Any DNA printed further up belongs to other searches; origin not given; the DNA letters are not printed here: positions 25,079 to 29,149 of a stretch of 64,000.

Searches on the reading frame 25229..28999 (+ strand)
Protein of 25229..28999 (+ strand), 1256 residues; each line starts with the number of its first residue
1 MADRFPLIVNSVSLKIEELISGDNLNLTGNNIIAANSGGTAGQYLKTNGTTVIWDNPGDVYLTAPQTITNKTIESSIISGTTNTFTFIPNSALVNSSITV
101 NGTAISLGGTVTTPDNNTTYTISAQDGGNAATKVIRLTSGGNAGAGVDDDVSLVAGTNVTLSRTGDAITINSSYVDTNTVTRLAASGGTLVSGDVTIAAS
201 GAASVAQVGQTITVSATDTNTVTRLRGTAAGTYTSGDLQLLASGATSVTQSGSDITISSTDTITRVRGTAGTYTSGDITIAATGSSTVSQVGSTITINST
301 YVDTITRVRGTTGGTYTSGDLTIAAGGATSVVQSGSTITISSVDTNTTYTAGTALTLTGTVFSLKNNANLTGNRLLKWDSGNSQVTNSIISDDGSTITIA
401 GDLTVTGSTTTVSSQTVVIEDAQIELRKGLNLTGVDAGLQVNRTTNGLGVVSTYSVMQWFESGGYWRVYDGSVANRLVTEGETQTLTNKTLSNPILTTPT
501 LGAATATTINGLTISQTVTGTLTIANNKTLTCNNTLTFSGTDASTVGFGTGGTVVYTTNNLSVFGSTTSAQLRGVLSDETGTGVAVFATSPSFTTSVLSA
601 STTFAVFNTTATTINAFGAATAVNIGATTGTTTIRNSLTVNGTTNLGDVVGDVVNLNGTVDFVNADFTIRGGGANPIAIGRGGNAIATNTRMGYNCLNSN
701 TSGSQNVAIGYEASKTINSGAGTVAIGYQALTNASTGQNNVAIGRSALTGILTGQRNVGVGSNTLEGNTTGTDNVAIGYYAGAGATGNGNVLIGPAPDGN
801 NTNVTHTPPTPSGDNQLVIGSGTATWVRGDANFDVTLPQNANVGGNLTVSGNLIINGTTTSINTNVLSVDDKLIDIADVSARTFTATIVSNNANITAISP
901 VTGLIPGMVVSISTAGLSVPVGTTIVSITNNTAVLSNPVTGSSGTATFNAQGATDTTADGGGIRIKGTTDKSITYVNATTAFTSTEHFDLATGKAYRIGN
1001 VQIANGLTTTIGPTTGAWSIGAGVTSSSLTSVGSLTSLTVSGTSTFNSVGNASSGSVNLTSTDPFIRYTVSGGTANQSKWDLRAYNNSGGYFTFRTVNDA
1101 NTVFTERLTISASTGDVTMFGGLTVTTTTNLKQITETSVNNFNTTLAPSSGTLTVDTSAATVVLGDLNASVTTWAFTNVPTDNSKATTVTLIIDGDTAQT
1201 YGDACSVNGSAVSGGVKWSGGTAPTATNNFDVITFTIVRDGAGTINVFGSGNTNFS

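Call 15: search_protein_families(library=phrogs, proteins=[window:25229-28999:+], max_evalue=0.00001)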
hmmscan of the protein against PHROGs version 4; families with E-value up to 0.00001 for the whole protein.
window:25229-28999:+ (1256 aa): 1 family
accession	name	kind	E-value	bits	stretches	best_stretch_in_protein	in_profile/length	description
phrog_6002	-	head and packaging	0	1412.4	2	1-1081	1-1087/1183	virion structural protein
